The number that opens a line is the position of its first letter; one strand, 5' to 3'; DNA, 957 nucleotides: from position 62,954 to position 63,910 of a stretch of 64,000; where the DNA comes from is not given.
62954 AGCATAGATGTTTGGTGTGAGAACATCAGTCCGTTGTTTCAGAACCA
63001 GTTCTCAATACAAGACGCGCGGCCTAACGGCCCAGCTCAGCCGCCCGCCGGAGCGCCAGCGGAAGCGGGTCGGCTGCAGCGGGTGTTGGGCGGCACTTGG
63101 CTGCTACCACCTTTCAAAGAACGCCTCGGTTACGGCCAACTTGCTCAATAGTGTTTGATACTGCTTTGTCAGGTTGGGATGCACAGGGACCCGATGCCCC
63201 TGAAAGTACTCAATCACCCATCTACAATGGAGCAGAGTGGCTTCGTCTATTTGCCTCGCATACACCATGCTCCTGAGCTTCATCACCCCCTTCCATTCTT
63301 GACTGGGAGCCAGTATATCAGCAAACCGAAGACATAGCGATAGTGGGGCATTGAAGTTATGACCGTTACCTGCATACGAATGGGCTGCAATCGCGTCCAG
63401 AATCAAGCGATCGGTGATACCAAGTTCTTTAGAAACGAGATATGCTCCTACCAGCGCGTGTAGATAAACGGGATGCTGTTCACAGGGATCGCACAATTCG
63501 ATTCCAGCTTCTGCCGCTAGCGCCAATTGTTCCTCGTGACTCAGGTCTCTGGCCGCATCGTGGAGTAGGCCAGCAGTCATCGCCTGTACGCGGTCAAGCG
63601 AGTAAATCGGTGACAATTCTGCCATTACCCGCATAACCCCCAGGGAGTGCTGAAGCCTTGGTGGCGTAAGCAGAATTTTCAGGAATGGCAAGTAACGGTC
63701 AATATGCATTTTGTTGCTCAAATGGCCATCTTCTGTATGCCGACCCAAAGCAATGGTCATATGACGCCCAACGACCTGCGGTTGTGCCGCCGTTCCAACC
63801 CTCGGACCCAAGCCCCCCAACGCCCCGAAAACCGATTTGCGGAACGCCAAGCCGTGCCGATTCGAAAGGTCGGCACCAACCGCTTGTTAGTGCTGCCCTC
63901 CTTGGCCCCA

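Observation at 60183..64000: Integron cassette array (6 attC) running off the window edge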

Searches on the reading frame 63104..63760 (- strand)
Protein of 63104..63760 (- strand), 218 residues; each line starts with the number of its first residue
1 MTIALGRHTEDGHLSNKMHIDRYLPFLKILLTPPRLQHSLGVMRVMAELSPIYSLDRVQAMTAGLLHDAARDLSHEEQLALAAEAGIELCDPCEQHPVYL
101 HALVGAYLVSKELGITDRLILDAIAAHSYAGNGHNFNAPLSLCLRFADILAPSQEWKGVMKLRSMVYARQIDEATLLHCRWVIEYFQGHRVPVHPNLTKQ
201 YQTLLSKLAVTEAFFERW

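Call 8: search_protein_families(library=pfam, proteins=[window:63104-63760:-], max_evalue=0.01)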
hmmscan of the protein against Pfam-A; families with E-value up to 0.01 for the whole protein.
window:63104-63760:- (218 aa): 1 family
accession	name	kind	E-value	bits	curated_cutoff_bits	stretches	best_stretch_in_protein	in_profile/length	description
PF01966.28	HD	-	6.8e-13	49.4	22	1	35-149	1-112/116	HD domain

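Call 10: find_encoding_contigs(protein=window:63104-63760:-, flank=10000, max_places=6)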
Protein window:63104-63760:- (218 aa): 1 contig read that carries it; 1 place shown.
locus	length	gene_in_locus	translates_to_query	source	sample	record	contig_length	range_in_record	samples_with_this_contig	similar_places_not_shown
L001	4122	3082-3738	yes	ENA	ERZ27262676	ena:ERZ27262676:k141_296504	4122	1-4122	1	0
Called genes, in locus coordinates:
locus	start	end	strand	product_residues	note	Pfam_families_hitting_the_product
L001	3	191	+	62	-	?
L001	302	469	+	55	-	-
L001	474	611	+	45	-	-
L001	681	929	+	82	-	-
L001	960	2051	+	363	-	-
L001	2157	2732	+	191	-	PF18967:PycTM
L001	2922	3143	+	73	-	-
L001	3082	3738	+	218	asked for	PF01966:HD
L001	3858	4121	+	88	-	?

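Call 35: find_homologous_proteins(query=L001:960-2048:+, max_evalue=0.00001)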
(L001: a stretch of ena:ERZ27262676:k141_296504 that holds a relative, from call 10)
Query L001:960-2048:+ (363 aa): 509 proteins with E <= 0.00001 among 5342 candidates; the best 120 are listed.
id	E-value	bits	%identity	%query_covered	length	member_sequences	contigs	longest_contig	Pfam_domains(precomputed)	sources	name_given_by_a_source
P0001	1.3e-227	773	95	100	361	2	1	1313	-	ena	-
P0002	2.1e-210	716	85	100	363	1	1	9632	-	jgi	-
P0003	7.8e-210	714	87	99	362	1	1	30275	-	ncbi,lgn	ncbi:MAG: hypothetical protein ACE5I9_06465 [Candidatus Methylomirabilales bacterium]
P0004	6.2e-209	711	86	99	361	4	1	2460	-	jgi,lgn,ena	-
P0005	3.2e-202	689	84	100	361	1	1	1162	-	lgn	-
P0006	4.7e-198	676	82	100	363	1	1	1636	-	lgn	-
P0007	2.5e-187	640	78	99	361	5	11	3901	-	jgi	jgi:hypothetical protein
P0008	9.3e-186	635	77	99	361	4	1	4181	-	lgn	-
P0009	3.0e-183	627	76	99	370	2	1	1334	-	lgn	-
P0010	1.3e-182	625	73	98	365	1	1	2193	-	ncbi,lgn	-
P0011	1.0e-180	619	74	98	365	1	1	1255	-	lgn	-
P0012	2.4e-179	614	75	98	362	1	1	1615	-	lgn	-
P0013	1.3e-178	612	74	99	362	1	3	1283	-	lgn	-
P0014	1.8e-178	611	72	100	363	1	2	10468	-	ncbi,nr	ncbi:MAG: hypothetical protein D6741_08320 [Planctomycetota bacterium]|nr:MAG: hypothetical protein 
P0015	1.9e-178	611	74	99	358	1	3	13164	-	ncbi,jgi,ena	-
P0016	4.0e-177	607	72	99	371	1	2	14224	-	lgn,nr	nr:hypothetical protein [Chloroflexota bacterium]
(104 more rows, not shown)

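Call 74: find_encoding_contigs(protein=P0016, flank=10000, max_places=3)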
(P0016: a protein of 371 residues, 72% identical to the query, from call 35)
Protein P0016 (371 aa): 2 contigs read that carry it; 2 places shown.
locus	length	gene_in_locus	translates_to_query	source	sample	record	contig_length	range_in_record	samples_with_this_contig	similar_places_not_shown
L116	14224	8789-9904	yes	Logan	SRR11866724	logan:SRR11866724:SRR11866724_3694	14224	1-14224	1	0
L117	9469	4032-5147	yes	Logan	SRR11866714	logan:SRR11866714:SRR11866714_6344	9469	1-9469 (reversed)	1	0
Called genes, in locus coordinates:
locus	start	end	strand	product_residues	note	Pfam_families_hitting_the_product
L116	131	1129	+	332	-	PF04055:Radical_SAM, PF06463:Mob_synth_C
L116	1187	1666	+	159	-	PF01967:MoaC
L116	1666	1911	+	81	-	PF02597:ThiS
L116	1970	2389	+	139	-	PF02391:MoaE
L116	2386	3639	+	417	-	PF03453:MoeA_N, PF00994:MoCF_biosynth, PF03454:MoeA_C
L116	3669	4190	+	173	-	PF00994:MoCF_biosynth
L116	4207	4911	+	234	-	PF00528:BPD_transp_1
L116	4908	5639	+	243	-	PF00005:ABC_tran, PF02463:SMC_N (faint), PF13401:AAA_22 (weak), PF13304:AAA_21 (faint)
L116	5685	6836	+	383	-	PF02417:Chromate_transp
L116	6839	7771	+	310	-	PF12849:PBP_like_2, PF13531:SBP_bac_11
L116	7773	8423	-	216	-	-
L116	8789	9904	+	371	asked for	-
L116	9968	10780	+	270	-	PF02517:Rce1-like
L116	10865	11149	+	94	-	-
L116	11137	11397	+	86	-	-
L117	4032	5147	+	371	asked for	-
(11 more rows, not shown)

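Call 75: find_encoding_contigs(protein=P0002, flank=10000, max_places=3)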
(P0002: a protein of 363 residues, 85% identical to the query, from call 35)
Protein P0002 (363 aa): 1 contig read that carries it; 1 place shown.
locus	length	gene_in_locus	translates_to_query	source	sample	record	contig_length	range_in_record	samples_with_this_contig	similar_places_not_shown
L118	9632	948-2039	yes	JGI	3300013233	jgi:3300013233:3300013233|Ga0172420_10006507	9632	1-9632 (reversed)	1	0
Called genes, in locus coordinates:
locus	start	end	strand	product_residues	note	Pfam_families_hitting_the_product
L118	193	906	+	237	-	PF01479:S4, PF00849:PseudoU_synth_2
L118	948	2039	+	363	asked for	-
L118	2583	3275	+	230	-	PF13304:AAA_21, PF13175:AAA_15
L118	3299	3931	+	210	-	PF14103:DUF4276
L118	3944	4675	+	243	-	PF02224:Cytidylate_kin, PF13189:Cytidylate_kin2, PF13238:AAA_18 (faint)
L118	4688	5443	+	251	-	PF01553:Acyltransferase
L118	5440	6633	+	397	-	PF14487:DarT, PF01661:Macro (weak)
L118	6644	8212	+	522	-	PF00004:AAA, PF17862:AAA_lid_3 (weak)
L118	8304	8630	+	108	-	PF05168:HEPN (weak), PF05942:PaREP1 (weak)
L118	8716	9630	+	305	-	?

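Call 86: search_protein_families(library=padloc, proteins=[window:63104-63760:-, L001:960-2048:+, L001:2157-2729:+], max_evalue=0.01)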
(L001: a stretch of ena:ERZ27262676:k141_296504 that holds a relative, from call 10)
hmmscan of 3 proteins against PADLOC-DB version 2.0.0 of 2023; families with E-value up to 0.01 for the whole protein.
window:63104-63760:- (218 aa): 0 families

L001:960-2048:+ (363 aa): 5 families
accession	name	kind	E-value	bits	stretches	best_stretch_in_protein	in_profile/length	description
PDLC04916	PDC-S11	-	1.3e-15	55.3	1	50-229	43-212/358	-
PDLC04915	PDC-S11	-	1.3e-06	25.9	1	64-200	61-188/379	-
PDLC04913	PDC-S11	-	0.00016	18.8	1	66-113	63-107/375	-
PDLC04912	PDC-S11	-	0.00053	17.3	0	155-195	100-140/313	-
PDLC04944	PDC-S18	-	0.005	14.2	0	62-107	53-93/307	-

L001:2157-2729:+ (191 aa): 4 families
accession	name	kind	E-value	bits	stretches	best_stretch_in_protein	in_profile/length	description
PDLC02364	PycTM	-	2.5e-14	51.9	1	3-183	4-151/160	-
PDLC02363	PycTM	-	1.1e-06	26.6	1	3-184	4-153/154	-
PDLC02365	PycTM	-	0.00051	18.4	1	4-181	1-161/165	-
PDLC00668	Effector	-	0.0085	14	1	8-80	14-83/184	2TM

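Call 87: search_protein_families(library=ncbifam, proteins=[window:63104-63760:-, L001:960-2048:+, L001:2157-2729:+], max_evalue=0.01)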
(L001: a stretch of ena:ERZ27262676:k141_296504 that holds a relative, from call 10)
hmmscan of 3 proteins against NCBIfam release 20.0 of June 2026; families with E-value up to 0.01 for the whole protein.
window:63104-63760:- (218 aa): 4 families
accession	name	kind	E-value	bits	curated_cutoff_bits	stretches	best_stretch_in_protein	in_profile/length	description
TIGR00488.1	TIGR00488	equivalog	2.2e-25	89.5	70.15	1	27-197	1-167/173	bis(5'-nucleosyl)-tetraphosphatase (symmetrical) YqeK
NF005519.0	PRK07152.1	equivalog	4.7e-21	75.1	315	1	26-204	188-359/361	nicotinate-nucleotide adenylyltransferase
TIGR00277.1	HDIG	domain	0.00032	20.5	27.6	1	36-112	6-68/84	HDIG domain-containing metalloprotein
TIGR03319.1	RNase_Y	equivalog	0.00046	18.8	454.35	1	36-107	331-401/514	ribonuclease Y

L001:960-2048:+ (363 aa): 0 families

L001:2157-2729:+ (191 aa): 0 families

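Call 97: search_solved_structures(query=window:63104-63760:-, max_evalue=0.001)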
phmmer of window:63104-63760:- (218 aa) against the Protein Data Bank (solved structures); distinct sequences matched with E-value up to 0.001: 5.
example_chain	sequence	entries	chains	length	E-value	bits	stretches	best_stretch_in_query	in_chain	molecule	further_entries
3ccg_A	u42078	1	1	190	8e-19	71.3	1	21-184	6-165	HD superfamily hydrolase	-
2o08_A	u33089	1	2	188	1.9e-15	60.3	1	22-205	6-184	BH1327 protein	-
8jja_A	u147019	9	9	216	9e-14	54.8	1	27-205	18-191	bis(5'-nucleosyl)-tetraphosphatase (symmetrical)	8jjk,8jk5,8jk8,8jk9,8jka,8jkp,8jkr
2ogi_A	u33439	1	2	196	9.9e-14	54.7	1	26-204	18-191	Hypothetical protein SAG1661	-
8wmy_A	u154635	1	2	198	1.4e-07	34.6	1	30-202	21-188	bis(5'-nucleosyl)-tetraphosphatase (symmetrical)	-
